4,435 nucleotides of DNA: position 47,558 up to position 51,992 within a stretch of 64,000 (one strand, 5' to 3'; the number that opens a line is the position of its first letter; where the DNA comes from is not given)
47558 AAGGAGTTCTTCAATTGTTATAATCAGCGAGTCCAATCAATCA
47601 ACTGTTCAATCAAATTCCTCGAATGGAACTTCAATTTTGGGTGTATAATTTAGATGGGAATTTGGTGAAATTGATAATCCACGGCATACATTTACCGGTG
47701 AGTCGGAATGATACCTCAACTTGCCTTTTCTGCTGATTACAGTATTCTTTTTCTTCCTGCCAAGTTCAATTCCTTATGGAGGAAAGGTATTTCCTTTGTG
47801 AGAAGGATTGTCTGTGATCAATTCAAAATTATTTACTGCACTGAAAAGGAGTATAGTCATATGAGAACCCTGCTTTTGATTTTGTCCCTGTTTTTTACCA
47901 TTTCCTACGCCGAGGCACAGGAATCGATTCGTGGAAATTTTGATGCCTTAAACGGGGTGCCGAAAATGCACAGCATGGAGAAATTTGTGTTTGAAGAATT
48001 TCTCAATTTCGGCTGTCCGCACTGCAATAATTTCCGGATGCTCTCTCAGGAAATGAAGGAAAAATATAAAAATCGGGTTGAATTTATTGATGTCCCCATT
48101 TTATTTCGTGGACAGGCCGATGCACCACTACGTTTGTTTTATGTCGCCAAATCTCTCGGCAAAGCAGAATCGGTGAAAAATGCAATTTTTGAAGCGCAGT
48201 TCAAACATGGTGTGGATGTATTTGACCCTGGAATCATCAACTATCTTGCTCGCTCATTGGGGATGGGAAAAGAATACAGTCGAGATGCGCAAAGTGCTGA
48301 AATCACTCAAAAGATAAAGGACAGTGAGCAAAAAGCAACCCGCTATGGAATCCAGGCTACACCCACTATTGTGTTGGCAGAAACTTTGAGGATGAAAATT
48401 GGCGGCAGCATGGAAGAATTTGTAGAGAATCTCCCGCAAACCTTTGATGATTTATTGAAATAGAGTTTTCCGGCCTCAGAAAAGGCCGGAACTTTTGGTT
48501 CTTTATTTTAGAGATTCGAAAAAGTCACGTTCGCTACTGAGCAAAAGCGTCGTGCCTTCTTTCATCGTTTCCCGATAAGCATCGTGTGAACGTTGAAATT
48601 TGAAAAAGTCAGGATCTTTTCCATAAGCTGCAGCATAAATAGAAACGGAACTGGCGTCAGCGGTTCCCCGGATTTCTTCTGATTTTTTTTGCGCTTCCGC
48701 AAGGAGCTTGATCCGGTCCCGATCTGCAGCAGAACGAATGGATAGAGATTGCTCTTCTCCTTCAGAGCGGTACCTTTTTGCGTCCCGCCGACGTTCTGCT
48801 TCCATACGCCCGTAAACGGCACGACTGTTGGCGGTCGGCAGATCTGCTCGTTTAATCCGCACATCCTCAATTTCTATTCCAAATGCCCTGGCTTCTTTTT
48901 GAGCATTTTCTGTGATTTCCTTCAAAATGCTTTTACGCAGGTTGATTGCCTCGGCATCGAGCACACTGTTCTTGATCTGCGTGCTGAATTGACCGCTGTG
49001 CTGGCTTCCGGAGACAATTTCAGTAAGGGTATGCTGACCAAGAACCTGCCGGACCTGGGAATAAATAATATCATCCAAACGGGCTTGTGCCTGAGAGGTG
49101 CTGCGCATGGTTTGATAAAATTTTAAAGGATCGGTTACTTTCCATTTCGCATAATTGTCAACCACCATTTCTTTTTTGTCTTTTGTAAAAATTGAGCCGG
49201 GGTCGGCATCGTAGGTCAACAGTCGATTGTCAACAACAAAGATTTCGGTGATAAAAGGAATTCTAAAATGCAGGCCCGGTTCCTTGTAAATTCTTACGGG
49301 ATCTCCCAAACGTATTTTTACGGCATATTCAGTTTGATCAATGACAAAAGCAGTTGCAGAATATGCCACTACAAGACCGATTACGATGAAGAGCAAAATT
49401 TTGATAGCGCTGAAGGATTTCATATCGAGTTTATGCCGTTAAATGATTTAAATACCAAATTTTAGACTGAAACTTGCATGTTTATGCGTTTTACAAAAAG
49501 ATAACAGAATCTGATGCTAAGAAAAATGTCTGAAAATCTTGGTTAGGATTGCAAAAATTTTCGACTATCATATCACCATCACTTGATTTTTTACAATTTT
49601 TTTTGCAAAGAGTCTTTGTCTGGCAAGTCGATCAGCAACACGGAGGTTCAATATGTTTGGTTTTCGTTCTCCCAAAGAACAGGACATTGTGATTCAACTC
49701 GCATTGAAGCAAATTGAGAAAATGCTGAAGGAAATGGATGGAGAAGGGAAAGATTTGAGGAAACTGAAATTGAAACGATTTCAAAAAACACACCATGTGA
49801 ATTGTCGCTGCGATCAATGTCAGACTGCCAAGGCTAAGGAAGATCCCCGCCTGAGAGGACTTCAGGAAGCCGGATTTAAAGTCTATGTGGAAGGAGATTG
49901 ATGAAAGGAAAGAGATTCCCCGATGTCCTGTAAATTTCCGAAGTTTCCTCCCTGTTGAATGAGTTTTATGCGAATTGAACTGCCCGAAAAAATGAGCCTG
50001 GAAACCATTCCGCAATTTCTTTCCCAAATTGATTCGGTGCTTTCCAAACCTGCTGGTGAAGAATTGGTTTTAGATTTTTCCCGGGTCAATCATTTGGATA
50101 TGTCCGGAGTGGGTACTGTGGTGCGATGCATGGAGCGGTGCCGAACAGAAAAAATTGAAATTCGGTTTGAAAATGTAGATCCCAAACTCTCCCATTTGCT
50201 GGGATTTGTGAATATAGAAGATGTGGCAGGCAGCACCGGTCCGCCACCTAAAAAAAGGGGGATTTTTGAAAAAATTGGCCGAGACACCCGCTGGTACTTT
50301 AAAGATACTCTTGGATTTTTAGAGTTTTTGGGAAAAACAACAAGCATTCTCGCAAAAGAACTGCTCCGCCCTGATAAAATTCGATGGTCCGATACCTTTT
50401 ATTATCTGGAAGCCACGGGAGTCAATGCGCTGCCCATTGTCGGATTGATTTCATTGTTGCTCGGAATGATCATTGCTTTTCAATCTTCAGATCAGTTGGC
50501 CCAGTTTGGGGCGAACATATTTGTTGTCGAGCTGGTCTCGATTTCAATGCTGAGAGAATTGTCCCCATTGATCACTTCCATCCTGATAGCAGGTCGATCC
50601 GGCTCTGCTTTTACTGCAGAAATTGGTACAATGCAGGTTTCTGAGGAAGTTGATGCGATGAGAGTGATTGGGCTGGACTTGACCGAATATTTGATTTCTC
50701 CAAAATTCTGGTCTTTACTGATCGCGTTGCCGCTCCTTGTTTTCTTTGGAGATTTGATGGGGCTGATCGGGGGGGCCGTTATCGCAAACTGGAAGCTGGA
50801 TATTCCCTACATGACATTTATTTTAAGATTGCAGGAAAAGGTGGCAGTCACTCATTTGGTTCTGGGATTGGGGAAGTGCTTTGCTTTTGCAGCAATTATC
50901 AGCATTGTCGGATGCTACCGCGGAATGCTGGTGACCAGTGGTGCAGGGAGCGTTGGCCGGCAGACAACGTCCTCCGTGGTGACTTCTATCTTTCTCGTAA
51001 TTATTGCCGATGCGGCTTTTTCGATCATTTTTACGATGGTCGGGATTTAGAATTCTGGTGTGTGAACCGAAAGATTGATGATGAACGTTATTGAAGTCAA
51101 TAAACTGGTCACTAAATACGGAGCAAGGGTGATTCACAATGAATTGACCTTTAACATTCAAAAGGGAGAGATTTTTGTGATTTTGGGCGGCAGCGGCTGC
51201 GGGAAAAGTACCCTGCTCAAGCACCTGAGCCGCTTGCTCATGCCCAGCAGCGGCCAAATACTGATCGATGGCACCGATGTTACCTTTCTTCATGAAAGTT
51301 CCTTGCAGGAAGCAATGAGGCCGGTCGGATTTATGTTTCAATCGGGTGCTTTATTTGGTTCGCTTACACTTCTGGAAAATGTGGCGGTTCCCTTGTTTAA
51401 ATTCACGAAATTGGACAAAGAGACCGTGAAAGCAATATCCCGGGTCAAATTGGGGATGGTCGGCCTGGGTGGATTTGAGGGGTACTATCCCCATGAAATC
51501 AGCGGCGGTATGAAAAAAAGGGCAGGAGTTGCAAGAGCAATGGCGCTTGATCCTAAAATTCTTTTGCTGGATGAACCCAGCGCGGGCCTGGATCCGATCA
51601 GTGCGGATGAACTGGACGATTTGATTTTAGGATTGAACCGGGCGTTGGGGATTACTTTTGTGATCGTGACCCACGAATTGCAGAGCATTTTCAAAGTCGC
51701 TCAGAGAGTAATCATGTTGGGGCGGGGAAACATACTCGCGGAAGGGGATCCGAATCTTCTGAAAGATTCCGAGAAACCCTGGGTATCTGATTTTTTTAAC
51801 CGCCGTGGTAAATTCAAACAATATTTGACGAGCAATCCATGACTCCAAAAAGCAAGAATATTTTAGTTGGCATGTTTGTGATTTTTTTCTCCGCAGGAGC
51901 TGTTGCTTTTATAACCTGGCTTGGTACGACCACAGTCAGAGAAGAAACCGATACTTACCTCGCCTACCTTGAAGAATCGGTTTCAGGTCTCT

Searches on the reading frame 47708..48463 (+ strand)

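Call 79: search_protein_families(library=pfam, proteins=[window:47708-48463:+], max_evalue=0.001)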
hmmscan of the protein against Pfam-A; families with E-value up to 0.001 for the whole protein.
window:47708-48463:+ (251 aa): 2 families
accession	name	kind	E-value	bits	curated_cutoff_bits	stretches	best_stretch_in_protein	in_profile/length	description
PF01323.26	DSBA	-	2.5e-13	50.7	25.6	1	114-237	58-184/191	DSBA-like thioredoxin domain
PF13462.12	Thioredoxin_4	-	7.2e-10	39.7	23.2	1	94-226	16-148/165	Thioredoxin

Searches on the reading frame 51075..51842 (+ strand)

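Call 79: search_protein_families(library=pfam, proteins=[window:51075-51842:+], max_evalue=0.001)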
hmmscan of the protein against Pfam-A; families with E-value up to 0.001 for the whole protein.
window:51075-51842:+ (255 aa): 7 families
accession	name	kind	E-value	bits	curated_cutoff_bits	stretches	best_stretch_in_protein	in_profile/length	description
PF00005.33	ABC_tran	-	7.6e-31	108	25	1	22-169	2-136/137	ABC transporter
PF13304.12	AAA_21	-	4.5e-07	30.7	27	0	139-201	235-299/304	AAA domain, putative AbiEii toxin, Type IV TA system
PF13555.12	AAA_29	-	1.9e-05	24.8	27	1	25-59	16-50/61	P-loop containing region of AAA domain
PF09818.15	ABC_ATPase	-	6.6e-05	22.5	23.2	0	27-53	76-101/283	P-loop domain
PF03215.21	Rad17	-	0.00038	20.9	23.8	1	28-61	42-75/186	Rad17 P-loop domain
PF03193.22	RsgA_GTPase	-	0.00076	19.8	30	0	20-52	96-127/174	RsgA GTPase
PF13521.12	AAA_28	-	0.00081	20.1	27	0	34-54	2-22/164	AAA domain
